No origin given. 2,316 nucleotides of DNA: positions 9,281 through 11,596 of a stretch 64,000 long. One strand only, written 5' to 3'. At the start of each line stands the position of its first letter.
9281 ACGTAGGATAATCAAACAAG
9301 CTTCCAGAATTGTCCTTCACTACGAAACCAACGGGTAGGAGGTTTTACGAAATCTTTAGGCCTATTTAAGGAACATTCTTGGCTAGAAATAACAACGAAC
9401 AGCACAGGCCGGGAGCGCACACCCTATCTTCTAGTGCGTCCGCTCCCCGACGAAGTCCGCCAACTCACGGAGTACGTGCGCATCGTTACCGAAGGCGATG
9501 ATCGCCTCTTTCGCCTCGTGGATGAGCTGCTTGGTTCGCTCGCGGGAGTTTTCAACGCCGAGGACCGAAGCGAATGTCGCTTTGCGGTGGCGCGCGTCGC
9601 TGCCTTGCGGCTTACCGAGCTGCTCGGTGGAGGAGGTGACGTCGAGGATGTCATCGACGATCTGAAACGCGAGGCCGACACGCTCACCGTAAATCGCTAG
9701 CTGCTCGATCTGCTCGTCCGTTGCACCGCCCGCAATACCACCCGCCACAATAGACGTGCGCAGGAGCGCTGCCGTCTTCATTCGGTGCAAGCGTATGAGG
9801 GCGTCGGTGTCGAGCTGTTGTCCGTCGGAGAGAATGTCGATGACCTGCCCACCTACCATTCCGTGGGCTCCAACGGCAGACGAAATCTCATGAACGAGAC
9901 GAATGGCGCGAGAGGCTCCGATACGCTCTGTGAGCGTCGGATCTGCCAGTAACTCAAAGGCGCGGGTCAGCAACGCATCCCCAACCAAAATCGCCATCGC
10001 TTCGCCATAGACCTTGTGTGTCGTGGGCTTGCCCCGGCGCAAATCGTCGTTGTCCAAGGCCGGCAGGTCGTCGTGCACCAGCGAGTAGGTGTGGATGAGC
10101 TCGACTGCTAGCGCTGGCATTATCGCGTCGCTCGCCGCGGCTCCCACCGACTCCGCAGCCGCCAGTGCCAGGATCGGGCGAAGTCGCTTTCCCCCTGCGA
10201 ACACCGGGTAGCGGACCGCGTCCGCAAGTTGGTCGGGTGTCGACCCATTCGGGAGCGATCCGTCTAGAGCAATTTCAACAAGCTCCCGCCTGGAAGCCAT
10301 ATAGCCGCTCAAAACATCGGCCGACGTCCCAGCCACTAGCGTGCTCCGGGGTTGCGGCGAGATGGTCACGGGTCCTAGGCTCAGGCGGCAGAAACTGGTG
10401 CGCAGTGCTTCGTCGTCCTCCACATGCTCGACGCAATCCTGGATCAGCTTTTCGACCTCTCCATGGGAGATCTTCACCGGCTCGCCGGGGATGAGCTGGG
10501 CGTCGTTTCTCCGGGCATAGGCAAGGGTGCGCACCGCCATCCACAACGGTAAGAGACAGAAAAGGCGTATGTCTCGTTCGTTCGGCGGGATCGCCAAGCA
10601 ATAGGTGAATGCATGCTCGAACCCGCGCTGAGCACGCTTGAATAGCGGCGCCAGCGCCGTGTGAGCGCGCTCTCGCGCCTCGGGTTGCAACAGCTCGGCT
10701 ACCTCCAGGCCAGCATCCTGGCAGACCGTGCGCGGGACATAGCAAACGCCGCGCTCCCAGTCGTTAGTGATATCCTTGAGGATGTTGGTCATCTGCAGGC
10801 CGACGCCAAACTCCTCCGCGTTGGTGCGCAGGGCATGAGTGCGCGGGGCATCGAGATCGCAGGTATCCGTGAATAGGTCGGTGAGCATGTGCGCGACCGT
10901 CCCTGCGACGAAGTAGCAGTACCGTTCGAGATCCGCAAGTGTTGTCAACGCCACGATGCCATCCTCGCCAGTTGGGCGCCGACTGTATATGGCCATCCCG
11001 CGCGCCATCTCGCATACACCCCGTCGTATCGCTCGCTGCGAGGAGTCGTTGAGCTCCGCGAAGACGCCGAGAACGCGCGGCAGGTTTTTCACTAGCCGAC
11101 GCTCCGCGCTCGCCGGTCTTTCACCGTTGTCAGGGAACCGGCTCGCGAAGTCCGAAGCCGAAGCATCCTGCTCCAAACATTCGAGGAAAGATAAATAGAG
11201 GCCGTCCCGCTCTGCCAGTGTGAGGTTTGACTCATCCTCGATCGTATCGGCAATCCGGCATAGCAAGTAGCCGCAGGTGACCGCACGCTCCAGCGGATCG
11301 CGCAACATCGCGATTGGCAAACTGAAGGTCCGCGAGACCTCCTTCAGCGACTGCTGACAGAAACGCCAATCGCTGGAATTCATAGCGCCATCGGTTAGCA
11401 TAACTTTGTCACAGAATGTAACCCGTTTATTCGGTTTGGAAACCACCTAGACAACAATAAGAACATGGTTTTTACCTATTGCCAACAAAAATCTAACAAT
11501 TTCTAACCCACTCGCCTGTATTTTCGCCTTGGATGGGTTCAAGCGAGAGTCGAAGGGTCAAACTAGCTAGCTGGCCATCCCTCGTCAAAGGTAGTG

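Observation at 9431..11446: Single-polypeptide fusion of a squalene/phytoene-synthase-type head-to-head condensing enzyme with a polyprenyl diphosphate synthase, in a high-GC island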

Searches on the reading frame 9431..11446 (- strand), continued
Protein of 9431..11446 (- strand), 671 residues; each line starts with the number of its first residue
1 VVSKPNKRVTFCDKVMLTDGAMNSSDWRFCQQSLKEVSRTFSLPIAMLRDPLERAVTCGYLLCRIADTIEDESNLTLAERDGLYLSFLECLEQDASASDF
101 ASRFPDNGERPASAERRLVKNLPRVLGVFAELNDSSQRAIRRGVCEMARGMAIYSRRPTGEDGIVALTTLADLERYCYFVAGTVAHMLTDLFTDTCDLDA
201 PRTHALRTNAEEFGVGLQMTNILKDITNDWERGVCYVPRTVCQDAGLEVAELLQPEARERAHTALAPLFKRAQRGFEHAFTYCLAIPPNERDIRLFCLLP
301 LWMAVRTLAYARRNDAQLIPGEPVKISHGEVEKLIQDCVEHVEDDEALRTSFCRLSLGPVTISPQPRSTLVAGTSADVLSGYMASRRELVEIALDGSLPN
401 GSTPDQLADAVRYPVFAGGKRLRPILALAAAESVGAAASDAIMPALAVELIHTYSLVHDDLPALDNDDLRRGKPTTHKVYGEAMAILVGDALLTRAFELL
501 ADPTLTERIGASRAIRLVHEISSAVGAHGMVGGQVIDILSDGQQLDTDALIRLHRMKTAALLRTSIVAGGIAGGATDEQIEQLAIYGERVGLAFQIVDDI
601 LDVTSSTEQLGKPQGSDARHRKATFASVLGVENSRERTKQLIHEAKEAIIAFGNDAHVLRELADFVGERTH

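Call 66: fold_search(model_id=the predicted structure, library=pdb)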
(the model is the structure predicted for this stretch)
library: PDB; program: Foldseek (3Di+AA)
matches with E <= 10: 838; with E <= 0.001: 369
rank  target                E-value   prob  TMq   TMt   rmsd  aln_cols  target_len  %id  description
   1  7mxz_AAA              2.1e-14  1.00  0.38  0.84   4.2       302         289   43  Sy-CrtE apo structure (released 2022-06-01)
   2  7my1                  4.6e-14  1.00  0.37  0.86   4.4       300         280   43  Sy-CrtE structure with IPP, N-term His-tag (released 2022-06-01)
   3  7my7_BBB              5.6e-14  1.00  0.37  0.85   4.2       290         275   47  Se-CrtE N-term His-tag structure (released 2022-06-01)
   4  7my0_A                6.5e-14  1.00  0.38  0.86   4.1       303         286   42  Sy-CrtE IPP structure (released 2022-06-01)
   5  7my0_B                6.8e-14  1.00  0.38  0.85   4.3       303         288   43  Sy-CrtE IPP structure (released 2022-06-01)
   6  7my7_AAA              8.2e-14  1.00  0.37  0.86   3.9       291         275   47  Se-CrtE N-term His-tag structure (released 2022-06-01)
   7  7mxz_BBB              9.2e-14  1.00  0.38  0.85   4.2       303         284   42  Sy-CrtE apo structure (released 2022-06-01)
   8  7my6_B                9.6e-14  1.00  0.37  0.82   4.3       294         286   47  Se-CrtE C-term His-tag with IPP added (released 2022-08-24)
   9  7my6_A                1.8e-13  1.00  0.37  0.81   4.4       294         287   47  Se-CrtE C-term His-tag with IPP added (released 2022-08-24)
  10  3krf_D                2.4e-13  1.00  0.40  0.86   4.0       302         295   41  Mint heterotetrameric geranyl pyrophosphate synthase in complex with magnesium, IPP, and DMASPP (I) (released 2010-02-23)
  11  3p41                  7.3e-13  1.00  0.37  0.85   4.3       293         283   43  Crystal structure of polyprenyl synthetase from pseudomonas fluorescens pf-5 complexed with magnesium and isoprenyl pyro (released 2010-10-20)
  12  1rqi_A                7.9e-13  1.00  0.39  0.83   4.3       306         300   38  Active Conformation of Farnesyl Pyrophosphate Synthase Bound to Isopentyl Pyrophosphate and Dimethylallyl S-Thiolodiph (released 2004-03-02)
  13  1rqj_A                8.9e-13  1.00  0.39  0.83   4.3       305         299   38  Active Conformation of Farnesyl Pyrophosphate Synthase Bound to Isopentyl Pyrophosphate and Risedronate (released 2004-03-02)
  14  5e8l_A                9.6e-13  1.00  0.36  0.84   4.5       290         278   43  Crystal structure of geranylgeranyl pyrophosphate synthase 11 from Arabidopsis thaliana (released 2015-11-11)
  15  1rqi_B                1.1e-12  1.00  0.39  0.83   4.3       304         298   38  Active Conformation of Farnesyl Pyrophosphate Synthase Bound to Isopentyl Pyrophosphate and Dimethylallyl S-Thiolodiph (released 2004-03-02)
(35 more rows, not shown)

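Call 71: find_encoding_contigs(protein=P0144, flank=10000, max_places=2)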
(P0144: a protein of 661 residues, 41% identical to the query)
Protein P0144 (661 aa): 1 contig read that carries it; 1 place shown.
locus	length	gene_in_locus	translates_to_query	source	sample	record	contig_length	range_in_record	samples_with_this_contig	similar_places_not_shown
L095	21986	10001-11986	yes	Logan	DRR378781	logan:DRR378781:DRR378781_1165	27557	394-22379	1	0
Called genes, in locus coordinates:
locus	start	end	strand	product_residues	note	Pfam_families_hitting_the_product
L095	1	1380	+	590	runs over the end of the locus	?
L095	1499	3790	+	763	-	PF10502:Peptidase_S26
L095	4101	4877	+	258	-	-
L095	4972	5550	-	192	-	-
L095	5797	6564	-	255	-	PF05117:DUF695, PF06877:RraB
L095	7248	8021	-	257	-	PF00072:Response_reg, PF04397:LytTR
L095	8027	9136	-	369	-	PF06580:His_kinase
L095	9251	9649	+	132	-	PF08570:DUF1761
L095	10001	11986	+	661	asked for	PF00494:SQS_PSY, PF00348:polyprenyl_synt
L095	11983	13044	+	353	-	PF01645:Glu_synthase (faint), PF01070:FMN_dh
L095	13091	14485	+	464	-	PF00368:HMG-CoA_red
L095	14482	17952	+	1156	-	PF01266:DAO (faint), PF01494:FAD_binding_3, PF07992:Pyr_redox_2 (faint), PF12831:FAD_oxidored (weak), PF08491:SE, PF13249:SQHop_cyclase_N, PF13243:SQHop_cyclase_C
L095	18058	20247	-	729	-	PF01244:Peptidase_M19 (faint)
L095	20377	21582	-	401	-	PF22494:choice_anch_I (weak), PF10282:Lactonase, PF21783:YNCE (weak), PF23414:Beta-prop_EML_2 (faint), PF08450:SGL (faint), PF02239:Cytochrom_D1 (weak), PF25174:Beta-prop_THOC3, PF10282:Lactonase (weak), +1 more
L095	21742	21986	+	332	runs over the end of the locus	PF00034:Cytochrom_C (faint)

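Call 72: find_encoding_contigs(protein=P0182, flank=10000, max_places=2)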
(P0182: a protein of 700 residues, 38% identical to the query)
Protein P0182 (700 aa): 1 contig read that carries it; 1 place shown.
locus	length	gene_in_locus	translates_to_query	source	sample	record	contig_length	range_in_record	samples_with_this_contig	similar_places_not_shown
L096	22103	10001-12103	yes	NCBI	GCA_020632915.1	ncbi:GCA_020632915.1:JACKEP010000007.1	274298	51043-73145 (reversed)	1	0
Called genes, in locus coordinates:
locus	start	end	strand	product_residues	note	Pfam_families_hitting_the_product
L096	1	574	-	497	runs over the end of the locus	-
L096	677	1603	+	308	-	PF00389:2-Hacid_dh, PF02826:2-Hacid_dh_C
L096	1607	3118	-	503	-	-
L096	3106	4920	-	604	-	PF00069:Pkinase, PF01636:APH (faint), PF07714:PK_Tyr_Ser-Thr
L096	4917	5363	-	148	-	-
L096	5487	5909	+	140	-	-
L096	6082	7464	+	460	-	PF01266:DAO (weak), PF01494:FAD_binding_3, PF07992:Pyr_redox_2 (faint), PF12831:FAD_oxidored (weak), PF08491:SE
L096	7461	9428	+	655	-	PF13249:SQHop_cyclase_N, PF13243:SQHop_cyclase_C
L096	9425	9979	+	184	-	-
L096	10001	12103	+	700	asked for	PF00348:polyprenyl_synt, PF00494:SQS_PSY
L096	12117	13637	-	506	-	-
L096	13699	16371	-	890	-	PF00690:Cation_ATPase_N, PF00122:E1-E2_ATPase, PF00702:Hydrolase, PF13246:Cation_ATPase, PF00689:Cation_ATPase_C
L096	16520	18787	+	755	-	PF13620:CarboxypepD_reg, PF13715:CarbopepD_reg_2 (weak), PF09587:PGA_cap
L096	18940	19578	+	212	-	-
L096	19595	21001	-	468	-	PF01011:PQQ (faint), PF13360:PQQ_2 (weak)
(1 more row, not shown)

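Call 75: find_encoding_contigs(protein=P0143, flank=10000, max_places=3)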
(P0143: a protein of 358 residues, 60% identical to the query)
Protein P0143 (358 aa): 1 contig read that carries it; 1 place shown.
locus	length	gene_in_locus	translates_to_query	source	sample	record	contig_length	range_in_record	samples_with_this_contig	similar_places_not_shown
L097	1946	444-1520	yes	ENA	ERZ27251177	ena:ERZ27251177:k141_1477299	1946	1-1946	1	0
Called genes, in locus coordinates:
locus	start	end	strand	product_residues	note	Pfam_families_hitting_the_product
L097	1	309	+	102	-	?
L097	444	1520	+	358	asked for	PF00494:SQS_PSY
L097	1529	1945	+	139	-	?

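Call 76: search_protein_families(library=pfam, proteins=[L097:1529-1945:+, L097:1-309:+], max_evalue=0.01)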
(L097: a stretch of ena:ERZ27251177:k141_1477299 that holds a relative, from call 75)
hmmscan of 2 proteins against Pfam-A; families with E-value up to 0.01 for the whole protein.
L097:1529-1945:+ (139 aa): 1 family
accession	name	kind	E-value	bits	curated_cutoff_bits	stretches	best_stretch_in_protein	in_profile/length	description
PF00348.22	polyprenyl_synt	-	1.6e-28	100.1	27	1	32-129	2-100/251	Polyprenyl synthetase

L097:1-309:+ (102 aa): 0 families

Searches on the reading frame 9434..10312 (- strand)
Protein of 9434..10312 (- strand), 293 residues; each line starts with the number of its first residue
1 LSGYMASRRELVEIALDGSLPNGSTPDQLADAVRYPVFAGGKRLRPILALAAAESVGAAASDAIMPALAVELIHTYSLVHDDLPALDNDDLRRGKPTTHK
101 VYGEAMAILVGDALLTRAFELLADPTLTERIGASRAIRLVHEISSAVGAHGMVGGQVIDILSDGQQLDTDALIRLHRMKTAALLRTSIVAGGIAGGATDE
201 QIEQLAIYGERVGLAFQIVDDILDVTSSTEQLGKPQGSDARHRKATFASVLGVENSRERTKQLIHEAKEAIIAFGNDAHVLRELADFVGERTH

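Call 52: search_solved_structures(query=window:9434-10312:-, max_evalue=1e-50, show_alignments=5)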
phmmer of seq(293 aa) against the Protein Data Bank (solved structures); distinct sequences matched with E-value up to 1e-50: 39.
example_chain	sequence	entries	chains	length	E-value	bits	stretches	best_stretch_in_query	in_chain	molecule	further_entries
7my6_A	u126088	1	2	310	3.9e-85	288.9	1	2-293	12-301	Farnesyl-diphosphate synthase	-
7my7_AAA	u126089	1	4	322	4.5e-85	288.7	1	2-293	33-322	Farnesyl-diphosphate synthase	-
5e8l_A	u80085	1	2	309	1.7e-79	270.4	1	3-291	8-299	Heterodimeric geranylgeranyl pyrophosphate synthase large subunit 1, chloroplastic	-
7mxz_AAA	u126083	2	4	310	2.2e-77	263.5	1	2-291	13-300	Geranylgeranyl pyrophosphate synthase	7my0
7my1_AAA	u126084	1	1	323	2.6e-77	263.2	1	2-291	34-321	Geranylgeranyl pyrophosphate synthase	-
5xn5_A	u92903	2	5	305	1.5e-74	254.2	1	2-291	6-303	Os07g0580900 protein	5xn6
3ts7_A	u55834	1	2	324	1.5e-74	254.2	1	1-291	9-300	Geranyltranstransferase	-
5e8h_A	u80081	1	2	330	1.7e-72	247.5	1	4-288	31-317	Geranylgeranyl pyrophosphate synthase 3, chloroplastic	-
3kra_A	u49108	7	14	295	3e-71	243.4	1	2-291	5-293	Geranyl diphosphate synthase large subunit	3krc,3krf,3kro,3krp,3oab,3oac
3lji_A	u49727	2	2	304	1.5e-70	241.1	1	2-291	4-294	Geranyltranstransferase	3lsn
3p41_A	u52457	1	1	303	1.6e-70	241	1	2-291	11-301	Geranyltranstransferase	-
2j1p_A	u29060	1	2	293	4e-70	239.7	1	4-291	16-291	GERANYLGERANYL PYROPHOSPHATE SYNTHETASE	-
7lbj_A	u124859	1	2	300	8.8e-70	238.6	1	6-293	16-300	Geranyltranstransferase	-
6sxl_A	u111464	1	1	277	2.5e-69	237.1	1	2-289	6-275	Geranylgeranyl pyrophosphate synthase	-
4f62_A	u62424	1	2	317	1.2e-67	231.5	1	12-293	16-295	Geranyltranstransferase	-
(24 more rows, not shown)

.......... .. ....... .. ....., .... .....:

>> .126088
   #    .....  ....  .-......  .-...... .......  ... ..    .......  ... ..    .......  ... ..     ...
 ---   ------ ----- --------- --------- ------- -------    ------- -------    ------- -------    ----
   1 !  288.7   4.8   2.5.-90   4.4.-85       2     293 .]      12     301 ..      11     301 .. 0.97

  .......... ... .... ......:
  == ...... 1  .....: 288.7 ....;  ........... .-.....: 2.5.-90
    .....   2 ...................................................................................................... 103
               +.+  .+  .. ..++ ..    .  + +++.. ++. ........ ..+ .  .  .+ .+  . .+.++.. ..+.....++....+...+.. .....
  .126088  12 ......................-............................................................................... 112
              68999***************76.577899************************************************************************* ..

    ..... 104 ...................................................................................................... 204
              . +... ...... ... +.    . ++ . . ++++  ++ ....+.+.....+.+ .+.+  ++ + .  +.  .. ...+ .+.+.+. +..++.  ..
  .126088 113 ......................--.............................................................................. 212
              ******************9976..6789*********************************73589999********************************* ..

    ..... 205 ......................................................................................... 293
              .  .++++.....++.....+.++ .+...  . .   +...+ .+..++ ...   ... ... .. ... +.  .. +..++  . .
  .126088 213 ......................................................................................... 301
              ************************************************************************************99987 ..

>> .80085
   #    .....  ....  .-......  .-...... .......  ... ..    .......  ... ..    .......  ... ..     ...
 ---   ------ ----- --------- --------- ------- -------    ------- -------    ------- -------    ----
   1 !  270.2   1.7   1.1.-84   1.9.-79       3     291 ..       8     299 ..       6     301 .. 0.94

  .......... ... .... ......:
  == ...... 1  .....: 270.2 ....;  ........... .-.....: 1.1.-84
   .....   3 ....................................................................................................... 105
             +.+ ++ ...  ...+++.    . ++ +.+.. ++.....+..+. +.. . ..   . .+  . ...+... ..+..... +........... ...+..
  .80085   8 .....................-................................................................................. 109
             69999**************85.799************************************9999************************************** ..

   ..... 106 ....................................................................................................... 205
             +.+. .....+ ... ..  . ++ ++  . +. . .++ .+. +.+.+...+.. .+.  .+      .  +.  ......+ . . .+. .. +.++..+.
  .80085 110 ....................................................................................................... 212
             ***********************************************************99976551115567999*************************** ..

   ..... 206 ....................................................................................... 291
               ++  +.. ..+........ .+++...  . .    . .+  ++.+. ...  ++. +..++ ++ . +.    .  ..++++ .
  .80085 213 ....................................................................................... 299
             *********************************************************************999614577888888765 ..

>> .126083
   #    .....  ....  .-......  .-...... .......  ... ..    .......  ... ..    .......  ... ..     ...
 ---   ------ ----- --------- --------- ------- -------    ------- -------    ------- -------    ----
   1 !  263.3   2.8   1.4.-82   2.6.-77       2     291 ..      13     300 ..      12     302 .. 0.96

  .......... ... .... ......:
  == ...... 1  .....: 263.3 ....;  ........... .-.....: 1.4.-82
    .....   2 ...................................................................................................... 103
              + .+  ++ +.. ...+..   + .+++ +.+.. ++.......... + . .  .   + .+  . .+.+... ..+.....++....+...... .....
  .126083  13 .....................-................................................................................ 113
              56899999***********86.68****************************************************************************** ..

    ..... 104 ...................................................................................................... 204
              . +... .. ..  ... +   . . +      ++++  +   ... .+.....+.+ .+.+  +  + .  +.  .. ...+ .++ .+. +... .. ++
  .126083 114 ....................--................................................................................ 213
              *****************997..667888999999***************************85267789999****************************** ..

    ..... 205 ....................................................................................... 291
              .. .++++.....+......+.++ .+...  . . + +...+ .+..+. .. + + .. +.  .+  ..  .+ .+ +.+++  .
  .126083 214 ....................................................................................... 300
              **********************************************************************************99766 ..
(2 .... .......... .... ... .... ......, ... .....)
